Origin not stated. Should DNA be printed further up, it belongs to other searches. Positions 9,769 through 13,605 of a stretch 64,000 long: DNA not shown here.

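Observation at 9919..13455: Giant protein combining P-loop kinase, Fic/Doc-like, Nudix and possible nucleosidase-like domains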

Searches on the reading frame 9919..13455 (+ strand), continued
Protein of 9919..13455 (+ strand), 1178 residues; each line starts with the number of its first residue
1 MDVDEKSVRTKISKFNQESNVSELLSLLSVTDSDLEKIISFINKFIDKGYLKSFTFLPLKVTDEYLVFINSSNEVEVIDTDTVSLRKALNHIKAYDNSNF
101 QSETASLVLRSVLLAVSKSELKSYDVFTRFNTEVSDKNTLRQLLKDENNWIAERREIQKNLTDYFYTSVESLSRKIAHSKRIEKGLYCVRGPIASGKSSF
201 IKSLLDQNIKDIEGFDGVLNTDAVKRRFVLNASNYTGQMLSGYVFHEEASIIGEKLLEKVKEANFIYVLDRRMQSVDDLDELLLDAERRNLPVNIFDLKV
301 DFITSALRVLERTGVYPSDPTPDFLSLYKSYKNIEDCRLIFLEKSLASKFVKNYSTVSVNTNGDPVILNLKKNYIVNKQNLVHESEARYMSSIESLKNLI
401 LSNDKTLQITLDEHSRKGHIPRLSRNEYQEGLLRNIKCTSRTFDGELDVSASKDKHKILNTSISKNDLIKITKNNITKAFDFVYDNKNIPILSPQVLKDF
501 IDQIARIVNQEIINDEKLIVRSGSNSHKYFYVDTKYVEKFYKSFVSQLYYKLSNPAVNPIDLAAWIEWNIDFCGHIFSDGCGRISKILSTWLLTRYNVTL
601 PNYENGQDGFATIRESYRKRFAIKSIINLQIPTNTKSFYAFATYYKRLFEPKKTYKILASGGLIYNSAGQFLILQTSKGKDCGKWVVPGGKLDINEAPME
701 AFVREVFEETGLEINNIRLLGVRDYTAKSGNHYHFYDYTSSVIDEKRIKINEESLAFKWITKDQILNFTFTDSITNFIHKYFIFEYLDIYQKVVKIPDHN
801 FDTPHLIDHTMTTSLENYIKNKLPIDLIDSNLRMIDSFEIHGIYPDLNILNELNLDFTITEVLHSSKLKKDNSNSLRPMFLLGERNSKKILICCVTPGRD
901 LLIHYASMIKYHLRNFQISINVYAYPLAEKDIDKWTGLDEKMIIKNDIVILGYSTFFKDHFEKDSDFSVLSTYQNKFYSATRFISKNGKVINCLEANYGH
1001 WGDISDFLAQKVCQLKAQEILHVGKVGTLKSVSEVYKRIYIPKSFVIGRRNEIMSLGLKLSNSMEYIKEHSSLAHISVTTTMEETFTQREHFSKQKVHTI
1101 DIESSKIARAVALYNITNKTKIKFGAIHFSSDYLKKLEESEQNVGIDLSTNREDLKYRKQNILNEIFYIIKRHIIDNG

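Call 84: search_protein_families(library=pfam, proteins=[L013:6904-7383:+, L019:6578-7348:+, L013:11515-12831:+, L019:11855-12844:+, L013:6490-6888:+, L004:11763-12416:+, L004:12431-12982:+, L004:13575-14072:+], max_evalue=0.05)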
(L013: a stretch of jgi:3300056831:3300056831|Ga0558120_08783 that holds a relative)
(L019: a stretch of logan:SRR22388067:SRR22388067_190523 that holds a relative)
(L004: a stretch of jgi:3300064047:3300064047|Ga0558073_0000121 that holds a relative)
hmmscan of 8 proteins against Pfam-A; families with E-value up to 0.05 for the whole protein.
L013:6904-7383:+ (160 aa): 0 families

L019:6578-7348:+ (257 aa): 1 family
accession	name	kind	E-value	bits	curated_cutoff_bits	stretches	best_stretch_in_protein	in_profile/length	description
PF12710.13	HAD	-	5.6e-07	30.6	27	1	101-193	90-188/189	haloacid dehalogenase-like hydrolase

L013:11515-12831:+ (439 aa): 0 families

L019:11855-12844:+ (330 aa): 3 families
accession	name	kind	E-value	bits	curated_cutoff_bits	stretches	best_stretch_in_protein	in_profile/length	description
PF01370.27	Epimerase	-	0.00052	19.9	20.9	1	197-266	1-69/240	NAD dependent epimerase/dehydratase family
PF03435.24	Sacchrp_dh_NADP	-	0.0057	17.4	25.1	1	197-269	1-75/129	Saccharopine dehydrogenase NADP binding domain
PF01073.25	3Beta_HSD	-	0.032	13.7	22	1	198-233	1-37/280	3-beta hydroxysteroid dehydrogenase/isomerase family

L013:6490-6888:+ (133 aa): 1 family
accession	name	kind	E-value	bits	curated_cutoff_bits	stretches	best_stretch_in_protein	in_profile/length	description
PF19416.4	Astro_VPg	-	0.045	15.1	25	0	50-92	34-80/104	Astrovirus VPg protein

L004:11763-12416:+ (218 aa): 20 families
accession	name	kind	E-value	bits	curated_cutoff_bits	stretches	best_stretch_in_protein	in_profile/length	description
PF02223.23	Thymidylate_kin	-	4.8e-09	36.6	27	1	8-153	3-153/185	Thymidylate kinase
PF13521.12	AAA_28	-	4.7e-07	30.6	27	1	4-134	2-122/164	AAA domain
PF13238.12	AAA_18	-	1.2e-06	29.5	29.4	1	4-144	1-115/128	AAA domain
PF01712.25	dNK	-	7.8e-06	26.2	27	1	112-171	116-175/203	Deoxynucleoside kinase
PF13401.12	AAA_22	-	0.00012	22.8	27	1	2-37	6-43/130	AAA domain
PF01443.25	Viral_helicase1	-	0.00031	21.1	21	1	4-30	1-27/228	Viral superfamily 1 RNA helicase core domain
PF13671.12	AAA_33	-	0.00099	19.9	27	1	4-26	2-24/143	AAA domain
PF13191.12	AAA_16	-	0.0013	19.7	32.6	1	3-39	26-68/167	AAA ATPase domain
PF02492.25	cobW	-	0.0014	18.7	20.7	1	3-31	2-31/180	CobW/HypB/UreG, nucleotide-binding domain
PF05729.18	NACHT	-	0.0016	18.7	26.7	1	3-32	2-31/167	NACHT domain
PF00025.27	Arf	-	0.0045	16.9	22.3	1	4-28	17-41/174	ADP-ribosylation factor family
PF03266.21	NTPase_1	-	0.005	17.1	23.9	1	4-26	2-24/168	NTPase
PF03205.20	MobB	-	0.008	16.5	26.6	1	3-26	1-24/133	Molybdopterin guanine dinucleotide synthesis protein B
PF25201.1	nSTAND6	-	0.009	16.5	27.7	1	3-26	20-43/148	Novel STAND NTPase 6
PF00931.28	NB-ARC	-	0.011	15.5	23.5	1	2-25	19-42/248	NB-ARC domain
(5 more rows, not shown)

L004:12431-12982:+ (184 aa): 1 family
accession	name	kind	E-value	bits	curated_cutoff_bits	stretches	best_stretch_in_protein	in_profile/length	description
PF05014.21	Nuc_deoxyrib_tr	-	0.00013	22.6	28.8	1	15-102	18-102/117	Nucleoside 2-deoxyribosyltransferase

L004:13575-14072:+ (166 aa): 0 families

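Call 85: find_homologous_proteins(query=P0043, max_evalue=1e-10)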
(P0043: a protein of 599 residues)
Query P0043 (599 aa): 6 proteins with E <= 1e-10 among 8000 candidates.
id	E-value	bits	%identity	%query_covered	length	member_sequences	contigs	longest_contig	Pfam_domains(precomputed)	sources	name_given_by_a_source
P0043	0.0e+0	1337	100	100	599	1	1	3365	PF06414.19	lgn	-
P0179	8.2e-133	462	40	94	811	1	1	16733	-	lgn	-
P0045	3.3e-102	361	37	96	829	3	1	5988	-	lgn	-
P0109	1.0e-84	303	34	95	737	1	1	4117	-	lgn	-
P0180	1.2e-82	297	35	90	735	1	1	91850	PF06414.19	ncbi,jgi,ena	ncbi:MAG: zeta toxin family protein [Candidatus Saccharibacteria bacterium]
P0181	4.6e-48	182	35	56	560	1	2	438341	PF06414.19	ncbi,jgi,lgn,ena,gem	-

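Call 86: find_homologous_proteins(query=P0056, max_evalue=1e-10)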
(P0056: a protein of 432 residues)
Query P0056 (432 aa): 140 proteins with E <= 1e-10 among 3622 candidates; the best 120 are listed.
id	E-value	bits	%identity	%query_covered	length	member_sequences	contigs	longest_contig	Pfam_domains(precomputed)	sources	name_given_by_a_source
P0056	3.1e-294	993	100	100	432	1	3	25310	-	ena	-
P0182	1.5e-103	365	45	92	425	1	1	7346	-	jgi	-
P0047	8.4e-103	363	46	88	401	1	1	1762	-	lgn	-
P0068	8.9e-103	363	43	90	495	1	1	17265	-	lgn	-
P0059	4.5e-99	350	45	92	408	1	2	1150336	-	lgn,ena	-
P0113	2.7e-91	325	42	87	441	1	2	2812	-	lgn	-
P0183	2.8e-91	325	44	85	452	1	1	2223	-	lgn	-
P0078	9.7e-91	323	40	94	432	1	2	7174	-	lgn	-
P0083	1.1e-90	323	44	78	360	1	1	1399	-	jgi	jgi:hypothetical protein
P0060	8.0e-89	317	41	88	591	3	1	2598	-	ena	-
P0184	8.1e-89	317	41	86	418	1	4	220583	-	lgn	-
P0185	9.4e-88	313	40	87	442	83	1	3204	-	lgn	-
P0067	9.9e-88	313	42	88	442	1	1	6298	-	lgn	-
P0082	1.7e-85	306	40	89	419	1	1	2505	-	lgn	-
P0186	7.3e-85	304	41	90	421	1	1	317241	-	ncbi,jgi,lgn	jgi:hypothetical protein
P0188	2.8e-84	302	41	89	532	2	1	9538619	-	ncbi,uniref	ncbi:hypothetical protein [Streptomyces sp. NBC_00105]|uniref:hypothetical protein n=1 Tax=Streptomy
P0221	5.4e-74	268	37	85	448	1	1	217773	-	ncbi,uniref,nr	ncbi:hypothetical protein [Paenibacillus planticolens]|uniref:Uncharacterized protein n=1 Tax=Paenib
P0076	1.8e-70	256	35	90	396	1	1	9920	-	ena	-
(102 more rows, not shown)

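Call 87: find_encoding_contigs(protein=P0221, flank=7000, max_places=1)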
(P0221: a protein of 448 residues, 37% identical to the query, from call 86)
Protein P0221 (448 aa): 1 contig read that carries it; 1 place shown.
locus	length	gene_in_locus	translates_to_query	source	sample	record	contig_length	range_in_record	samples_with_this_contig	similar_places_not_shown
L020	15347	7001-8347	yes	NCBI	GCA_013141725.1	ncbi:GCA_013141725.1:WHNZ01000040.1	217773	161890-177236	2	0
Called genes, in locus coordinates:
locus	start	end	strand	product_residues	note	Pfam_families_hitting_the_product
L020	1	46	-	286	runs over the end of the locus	PF00892:EamA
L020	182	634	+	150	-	PF22381:Staph_reg_Sar_Rot (weak), PF01047:MarR, PF12802:MarR_2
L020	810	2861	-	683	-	PF00135:COesterase, PF20434:BD-FAE, PF07859:Abhydrolase_3, PF12146:Hydrolase_4 (faint), PF00326:Peptidase_S9 (weak), PF06452:CBM9_1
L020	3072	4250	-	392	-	PF01773:Nucleos_tra2_N, PF07670:Gate, PF07662:Nucleos_tra2_C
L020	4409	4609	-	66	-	PF13561:adh_short_C2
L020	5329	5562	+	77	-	-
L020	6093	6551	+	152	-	PF00293:NUDIX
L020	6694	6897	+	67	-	-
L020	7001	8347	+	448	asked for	-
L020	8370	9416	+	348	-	PF01408:GFO_IDH_MocA, PF22725:GFO_IDH_MocA_C3 (weak)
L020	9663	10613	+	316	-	PF00892:EamA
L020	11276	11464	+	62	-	-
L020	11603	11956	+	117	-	-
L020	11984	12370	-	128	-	PF13560:HTH_31 (faint), PF12844:HTH_19, PF01381:HTH_3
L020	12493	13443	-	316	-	-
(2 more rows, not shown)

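Call 88: find_encoding_contigs(protein=P0188, flank=7000, max_places=1)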
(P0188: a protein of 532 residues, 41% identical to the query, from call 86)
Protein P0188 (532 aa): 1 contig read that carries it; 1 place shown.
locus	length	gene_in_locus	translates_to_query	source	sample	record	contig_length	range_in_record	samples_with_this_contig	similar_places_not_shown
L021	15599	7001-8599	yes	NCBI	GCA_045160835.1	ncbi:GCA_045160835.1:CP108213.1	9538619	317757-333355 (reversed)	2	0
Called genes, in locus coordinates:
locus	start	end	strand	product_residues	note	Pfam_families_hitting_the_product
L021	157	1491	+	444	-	PF27520:SP15_N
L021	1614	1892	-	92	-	-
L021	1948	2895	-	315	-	PF19953:EACC1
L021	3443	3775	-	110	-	-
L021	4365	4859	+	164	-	-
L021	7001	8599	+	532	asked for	-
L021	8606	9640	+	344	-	PF01408:GFO_IDH_MocA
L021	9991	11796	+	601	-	PF01653:DNA_ligase_aden, PF03120:OB_DNA_ligase, PF12826:HHH_2, PF14520:HHH_5 (weak), PF00533:BRCT, PF12738:PTCB-BRCT (weak)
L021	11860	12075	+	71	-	-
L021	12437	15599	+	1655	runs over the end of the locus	PF19974:TCAD9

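Call 113: search_dna_similar(query=window:9919-13452:+, collection=plasmids, mode=protein, max_evalue=0.00001, max_rows=12)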
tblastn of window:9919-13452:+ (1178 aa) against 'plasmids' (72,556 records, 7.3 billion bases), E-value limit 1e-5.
Records with a match: 16; places in all: 16; records where one place covers at least 80% of the query: 0.
Best place of each record, by identity: <60% 16.
By first word of the organism name: Klebsiella 5; Priestia 5; Raoultella 1; Bacillus 1; Solidesulfovibrio 1; Agrobacterium 1; Nonomuraea 1; Enterobacter 1.
By predicted mobility (MOB-suite, as given by PLSDB): conjugative 6; non-mobilizable 5; mobilizable 5.
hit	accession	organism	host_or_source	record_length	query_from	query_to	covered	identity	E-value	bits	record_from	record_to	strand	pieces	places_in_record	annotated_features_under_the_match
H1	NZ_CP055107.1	Klebsiella pneumoniae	Shek Wu Hui WWTPs_106 WWTPs influent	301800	807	1174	31%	27.7%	4e-29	134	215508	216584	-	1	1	hypothetical protein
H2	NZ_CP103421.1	Klebsiella variicola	banana,Cell culture,banana with sheath ...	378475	807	1163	30%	27.0%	3e-27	128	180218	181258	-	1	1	hypothetical protein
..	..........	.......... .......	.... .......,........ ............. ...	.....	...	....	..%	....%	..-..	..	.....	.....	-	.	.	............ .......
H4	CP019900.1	Raoultella planticola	Homo sapiens,blood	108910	807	1089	24%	26.3%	2e-14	86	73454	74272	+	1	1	hypothetical protein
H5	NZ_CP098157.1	Klebsiella pneumoniae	Canis lupus familiaris,Rectal swab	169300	807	1089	24%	26.3%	2e-14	86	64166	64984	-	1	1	hypothetical protein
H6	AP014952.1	Klebsiella oxytoca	-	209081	807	1089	24%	26.3%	2e-14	86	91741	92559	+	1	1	RHS repeat-associated core domain-containing protein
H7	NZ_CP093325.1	Bacillus sp. N5-665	whole organism,peat soil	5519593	663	792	11%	30.7%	2e-6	60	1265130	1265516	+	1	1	none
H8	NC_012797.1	Solidesulfovibrio magneticus RS-1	-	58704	640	755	10%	33.9%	3e-7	63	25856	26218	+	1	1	NUDIX domain-containing protein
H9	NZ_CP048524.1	Agrobacterium tumefaciens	walnut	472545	658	784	11%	27.6%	1e-8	67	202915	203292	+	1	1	NUDIX hydrolase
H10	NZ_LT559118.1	Nonomuraea gerenzanensis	-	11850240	661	796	12%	25.4%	6e-9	69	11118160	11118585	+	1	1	none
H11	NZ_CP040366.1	Priestia flexa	ocean sediment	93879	663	765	9%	33.3%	9e-7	61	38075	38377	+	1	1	NUDIX hydrolase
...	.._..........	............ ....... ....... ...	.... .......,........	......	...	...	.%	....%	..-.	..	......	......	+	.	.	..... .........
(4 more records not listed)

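Call 114: search_dna_similar(query=window:9919-13452:+, collection=phages, mode=protein, max_evalue=0.00001, max_rows=8)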
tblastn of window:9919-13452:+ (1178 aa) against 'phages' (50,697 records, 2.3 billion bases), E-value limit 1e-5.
Records with a match: 1; places in all: 1; records where one place covers at least 80% of the query: 0.
Best place of each record, by identity: <60% 1.
By first word of the organism name: Bacillus 1.
By host as written in the record: Bacillus subtilis BEST7003 1.
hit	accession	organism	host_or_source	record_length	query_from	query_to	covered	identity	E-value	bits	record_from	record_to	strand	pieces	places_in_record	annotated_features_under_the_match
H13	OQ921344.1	Bacillus phage SPbetaL4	Bacillus subtilis BEST7003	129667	662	764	9%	32.4%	3e-6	58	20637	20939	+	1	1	hypothetical protein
